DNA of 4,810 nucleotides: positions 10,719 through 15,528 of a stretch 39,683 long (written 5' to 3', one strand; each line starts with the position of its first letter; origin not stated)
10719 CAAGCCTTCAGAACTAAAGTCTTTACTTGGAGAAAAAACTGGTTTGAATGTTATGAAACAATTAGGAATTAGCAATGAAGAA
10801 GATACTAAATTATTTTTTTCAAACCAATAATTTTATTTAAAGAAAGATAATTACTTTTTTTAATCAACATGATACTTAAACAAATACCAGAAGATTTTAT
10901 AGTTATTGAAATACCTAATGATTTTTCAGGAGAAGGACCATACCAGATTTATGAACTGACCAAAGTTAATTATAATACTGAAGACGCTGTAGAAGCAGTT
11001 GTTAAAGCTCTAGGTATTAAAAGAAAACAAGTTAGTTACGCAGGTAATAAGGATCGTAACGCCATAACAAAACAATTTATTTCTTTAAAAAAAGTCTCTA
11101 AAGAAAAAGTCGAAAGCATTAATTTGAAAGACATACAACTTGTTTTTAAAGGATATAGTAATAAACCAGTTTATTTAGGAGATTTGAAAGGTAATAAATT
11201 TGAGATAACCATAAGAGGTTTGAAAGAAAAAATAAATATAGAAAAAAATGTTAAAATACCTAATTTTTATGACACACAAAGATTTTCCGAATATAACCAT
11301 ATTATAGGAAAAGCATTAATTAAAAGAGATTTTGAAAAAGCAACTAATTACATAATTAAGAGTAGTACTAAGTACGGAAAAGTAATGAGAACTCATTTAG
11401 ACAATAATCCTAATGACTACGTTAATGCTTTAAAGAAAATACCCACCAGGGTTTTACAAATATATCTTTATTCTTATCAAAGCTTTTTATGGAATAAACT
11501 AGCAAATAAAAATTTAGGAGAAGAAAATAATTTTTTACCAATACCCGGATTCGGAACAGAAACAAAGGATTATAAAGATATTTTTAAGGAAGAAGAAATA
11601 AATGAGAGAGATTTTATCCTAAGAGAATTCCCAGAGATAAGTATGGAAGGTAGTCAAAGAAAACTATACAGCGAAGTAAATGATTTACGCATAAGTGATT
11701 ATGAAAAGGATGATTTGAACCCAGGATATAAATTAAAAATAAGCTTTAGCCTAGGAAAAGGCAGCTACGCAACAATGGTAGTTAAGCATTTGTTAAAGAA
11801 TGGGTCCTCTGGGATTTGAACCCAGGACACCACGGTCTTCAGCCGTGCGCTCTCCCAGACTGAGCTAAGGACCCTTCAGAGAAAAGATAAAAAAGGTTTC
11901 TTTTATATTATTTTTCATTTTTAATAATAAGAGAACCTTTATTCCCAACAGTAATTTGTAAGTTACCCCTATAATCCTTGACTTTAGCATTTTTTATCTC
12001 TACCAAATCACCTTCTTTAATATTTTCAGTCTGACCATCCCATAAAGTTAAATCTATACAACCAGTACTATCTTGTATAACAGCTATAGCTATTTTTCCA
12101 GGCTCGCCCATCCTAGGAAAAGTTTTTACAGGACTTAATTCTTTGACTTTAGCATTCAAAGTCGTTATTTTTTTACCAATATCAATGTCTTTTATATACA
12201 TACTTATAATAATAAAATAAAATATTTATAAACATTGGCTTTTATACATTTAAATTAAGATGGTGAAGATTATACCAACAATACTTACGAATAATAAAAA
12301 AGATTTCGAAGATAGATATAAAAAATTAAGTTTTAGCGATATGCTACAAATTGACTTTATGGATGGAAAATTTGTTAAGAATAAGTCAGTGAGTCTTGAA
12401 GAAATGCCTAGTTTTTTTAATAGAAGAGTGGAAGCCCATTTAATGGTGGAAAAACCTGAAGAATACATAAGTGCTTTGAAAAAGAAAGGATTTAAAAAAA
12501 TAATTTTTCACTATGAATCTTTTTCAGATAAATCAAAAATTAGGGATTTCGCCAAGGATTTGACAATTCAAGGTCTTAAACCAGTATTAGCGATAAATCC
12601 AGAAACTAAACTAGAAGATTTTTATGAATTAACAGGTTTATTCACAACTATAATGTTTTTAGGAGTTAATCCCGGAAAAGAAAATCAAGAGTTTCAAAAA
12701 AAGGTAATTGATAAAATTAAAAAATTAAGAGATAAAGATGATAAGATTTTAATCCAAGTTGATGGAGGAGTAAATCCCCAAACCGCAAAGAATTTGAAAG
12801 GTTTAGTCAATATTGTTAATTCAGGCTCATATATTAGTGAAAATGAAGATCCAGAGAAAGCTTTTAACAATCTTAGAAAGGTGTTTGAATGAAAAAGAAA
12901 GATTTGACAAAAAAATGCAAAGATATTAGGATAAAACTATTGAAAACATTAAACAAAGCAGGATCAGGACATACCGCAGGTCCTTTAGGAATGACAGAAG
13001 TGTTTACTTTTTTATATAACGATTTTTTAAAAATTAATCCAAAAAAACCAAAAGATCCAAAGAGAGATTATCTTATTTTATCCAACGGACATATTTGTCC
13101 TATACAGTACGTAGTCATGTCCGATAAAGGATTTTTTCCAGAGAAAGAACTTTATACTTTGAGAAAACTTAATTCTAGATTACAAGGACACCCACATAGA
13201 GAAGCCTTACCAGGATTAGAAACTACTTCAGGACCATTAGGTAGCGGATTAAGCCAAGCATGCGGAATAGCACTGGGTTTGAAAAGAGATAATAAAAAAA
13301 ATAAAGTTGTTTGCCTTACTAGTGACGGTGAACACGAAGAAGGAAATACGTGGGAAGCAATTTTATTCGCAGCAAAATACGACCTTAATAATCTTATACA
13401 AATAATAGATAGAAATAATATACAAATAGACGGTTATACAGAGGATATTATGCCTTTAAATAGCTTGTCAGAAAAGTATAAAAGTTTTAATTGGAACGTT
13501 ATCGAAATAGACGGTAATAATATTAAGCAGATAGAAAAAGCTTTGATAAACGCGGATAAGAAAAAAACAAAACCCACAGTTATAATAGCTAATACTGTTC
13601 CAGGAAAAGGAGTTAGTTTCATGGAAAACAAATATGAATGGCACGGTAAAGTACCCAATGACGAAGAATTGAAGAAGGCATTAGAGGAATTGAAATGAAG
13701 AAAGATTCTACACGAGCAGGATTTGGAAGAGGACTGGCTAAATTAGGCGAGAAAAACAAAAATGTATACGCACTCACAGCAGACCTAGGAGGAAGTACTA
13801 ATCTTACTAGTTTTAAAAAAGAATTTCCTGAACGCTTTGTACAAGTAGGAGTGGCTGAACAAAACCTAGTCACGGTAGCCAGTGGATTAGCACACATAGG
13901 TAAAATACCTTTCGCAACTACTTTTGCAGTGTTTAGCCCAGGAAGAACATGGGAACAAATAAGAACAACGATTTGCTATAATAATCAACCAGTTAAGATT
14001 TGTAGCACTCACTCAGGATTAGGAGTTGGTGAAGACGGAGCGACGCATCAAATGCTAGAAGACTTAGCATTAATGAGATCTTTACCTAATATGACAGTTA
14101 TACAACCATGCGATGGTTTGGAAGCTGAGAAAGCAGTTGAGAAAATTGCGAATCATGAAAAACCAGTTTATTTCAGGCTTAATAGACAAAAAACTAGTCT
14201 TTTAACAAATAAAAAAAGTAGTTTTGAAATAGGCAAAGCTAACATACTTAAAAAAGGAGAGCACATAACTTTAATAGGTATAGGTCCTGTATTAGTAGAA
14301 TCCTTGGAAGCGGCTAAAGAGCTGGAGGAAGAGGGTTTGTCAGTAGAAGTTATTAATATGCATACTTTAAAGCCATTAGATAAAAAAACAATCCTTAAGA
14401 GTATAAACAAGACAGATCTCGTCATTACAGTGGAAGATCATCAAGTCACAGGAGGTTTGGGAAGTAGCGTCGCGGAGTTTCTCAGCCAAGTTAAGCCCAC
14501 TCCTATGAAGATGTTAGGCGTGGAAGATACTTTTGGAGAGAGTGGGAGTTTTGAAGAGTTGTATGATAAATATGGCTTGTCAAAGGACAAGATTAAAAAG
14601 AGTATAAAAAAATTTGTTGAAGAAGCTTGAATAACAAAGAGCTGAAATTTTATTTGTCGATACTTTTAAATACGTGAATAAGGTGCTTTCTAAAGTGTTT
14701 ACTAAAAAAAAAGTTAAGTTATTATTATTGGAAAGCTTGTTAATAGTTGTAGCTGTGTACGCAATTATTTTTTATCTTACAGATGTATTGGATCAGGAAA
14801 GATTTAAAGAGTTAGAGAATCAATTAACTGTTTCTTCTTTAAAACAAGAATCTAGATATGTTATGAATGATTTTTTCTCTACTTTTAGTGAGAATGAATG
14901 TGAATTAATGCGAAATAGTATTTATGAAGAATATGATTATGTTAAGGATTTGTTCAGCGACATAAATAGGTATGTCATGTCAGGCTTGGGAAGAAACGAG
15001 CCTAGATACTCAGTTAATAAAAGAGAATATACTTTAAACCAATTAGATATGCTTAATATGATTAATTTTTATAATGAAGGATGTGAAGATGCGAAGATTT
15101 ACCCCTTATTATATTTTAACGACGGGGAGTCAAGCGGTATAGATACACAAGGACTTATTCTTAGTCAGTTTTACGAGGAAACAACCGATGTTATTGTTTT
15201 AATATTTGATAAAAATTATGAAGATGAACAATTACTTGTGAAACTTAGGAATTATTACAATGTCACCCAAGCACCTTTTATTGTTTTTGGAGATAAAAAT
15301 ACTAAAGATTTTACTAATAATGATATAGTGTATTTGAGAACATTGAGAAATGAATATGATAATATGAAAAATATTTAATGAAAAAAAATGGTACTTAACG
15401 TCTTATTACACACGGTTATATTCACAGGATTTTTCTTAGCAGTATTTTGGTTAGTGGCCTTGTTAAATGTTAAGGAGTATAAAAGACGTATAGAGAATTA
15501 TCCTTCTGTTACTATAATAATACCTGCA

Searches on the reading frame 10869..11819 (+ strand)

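Call 44: search_protein_families(library=pfam, proteins=[window:10869-11819:+], max_evalue=0.001)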
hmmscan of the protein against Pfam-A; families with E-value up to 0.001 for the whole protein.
window:10869-11819:+ (316 aa): 1 family
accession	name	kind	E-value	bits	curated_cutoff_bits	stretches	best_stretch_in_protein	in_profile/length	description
PF01142.23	TruD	-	5.9e-68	230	27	3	2-165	17-199/412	tRNA pseudouridine synthase D (TruD)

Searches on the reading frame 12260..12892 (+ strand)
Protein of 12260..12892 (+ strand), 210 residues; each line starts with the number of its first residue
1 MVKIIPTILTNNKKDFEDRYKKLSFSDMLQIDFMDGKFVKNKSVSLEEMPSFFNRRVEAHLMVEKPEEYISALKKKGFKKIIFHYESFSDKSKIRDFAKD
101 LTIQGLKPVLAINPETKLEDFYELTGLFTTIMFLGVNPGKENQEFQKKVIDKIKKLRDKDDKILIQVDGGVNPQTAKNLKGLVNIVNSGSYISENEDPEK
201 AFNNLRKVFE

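Call 44: search_protein_families(library=pfam, proteins=[window:12260-12892:+], max_evalue=0.001)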
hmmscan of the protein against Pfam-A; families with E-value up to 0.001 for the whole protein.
window:12260-12892:+ (210 aa): 1 family
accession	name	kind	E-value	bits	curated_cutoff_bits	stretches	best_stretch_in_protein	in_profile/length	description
PF00834.25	Ribul_P_3_epim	-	1.1e-32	113.6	21.1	1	3-192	1-197/198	Ribulose-phosphate 3 epimerase family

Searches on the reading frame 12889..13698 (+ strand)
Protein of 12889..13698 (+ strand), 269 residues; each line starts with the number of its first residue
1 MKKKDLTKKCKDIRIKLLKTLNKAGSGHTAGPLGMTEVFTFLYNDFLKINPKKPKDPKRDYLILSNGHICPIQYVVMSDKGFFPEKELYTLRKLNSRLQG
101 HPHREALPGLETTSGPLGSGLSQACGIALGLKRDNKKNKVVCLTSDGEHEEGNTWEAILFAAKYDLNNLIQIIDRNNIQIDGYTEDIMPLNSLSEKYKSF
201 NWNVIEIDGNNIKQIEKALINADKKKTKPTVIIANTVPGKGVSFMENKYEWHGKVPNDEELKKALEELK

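Call 44: search_protein_families(library=pfam, proteins=[window:12889-13698:+], max_evalue=0.001)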
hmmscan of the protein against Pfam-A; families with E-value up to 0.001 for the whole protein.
window:12889-13698:+ (269 aa): 3 families
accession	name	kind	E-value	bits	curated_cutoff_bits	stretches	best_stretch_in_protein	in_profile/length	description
PF00456.26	Transketolase_N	-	9.2e-56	189.7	22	1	10-264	6-271/334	Transketolase, thiamine diphosphate binding domain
PF13292.11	DXP_synthase_N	-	1.9e-11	44.2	21.2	1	1-182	13-177/274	1-deoxy-D-xylulose-5-phosphate synthase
PF00676.26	E1_dh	-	6.6e-09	35.6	22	1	96-224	83-209/300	Dehydrogenase E1 component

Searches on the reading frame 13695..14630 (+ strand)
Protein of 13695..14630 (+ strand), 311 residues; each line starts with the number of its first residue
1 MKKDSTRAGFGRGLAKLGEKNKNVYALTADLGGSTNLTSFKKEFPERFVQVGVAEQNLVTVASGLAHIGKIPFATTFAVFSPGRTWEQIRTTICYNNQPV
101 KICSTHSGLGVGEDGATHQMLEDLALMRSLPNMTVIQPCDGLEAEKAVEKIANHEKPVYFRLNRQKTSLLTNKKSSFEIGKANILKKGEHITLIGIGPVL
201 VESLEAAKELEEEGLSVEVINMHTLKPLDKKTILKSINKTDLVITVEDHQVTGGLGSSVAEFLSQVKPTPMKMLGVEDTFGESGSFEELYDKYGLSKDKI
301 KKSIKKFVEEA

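Call 44: search_protein_families(library=pfam, proteins=[window:13695-14630:+], max_evalue=0.001)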
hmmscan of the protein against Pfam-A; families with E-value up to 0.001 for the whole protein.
window:13695-14630:+ (311 aa): 3 families
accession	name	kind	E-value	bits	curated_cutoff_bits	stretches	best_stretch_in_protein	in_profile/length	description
PF02779.29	Transket_pyr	-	2e-44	151.8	27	1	5-167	4-172/174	Transketolase, pyrimidine binding domain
PF02780.25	Transketolase_C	-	3.5e-36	124.3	25.9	1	180-300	1-124/124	Transketolase, C-terminal domain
PF22613.1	Transketolase_C_1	-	1.4e-07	32.2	27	1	187-295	10-112/113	Transketolase-like TK C-terminal domain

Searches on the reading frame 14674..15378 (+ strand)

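Call 44: search_protein_families(library=pfam, proteins=[window:14674-15378:+], max_evalue=0.001)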
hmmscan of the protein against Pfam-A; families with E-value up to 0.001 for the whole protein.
window:14674-15378:+ (234 aa): 0 families

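Call 86: search_protein_families(library=pfam, proteins=[window:14674-15378:+], max_evalue=0.05)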
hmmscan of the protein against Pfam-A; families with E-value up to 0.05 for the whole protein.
window:14674-15378:+ (234 aa): 1 family
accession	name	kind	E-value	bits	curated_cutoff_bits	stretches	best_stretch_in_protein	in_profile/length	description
PF01895.24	PhoU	-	0.015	16.1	23.5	1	57-116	5-61/89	PhoU domain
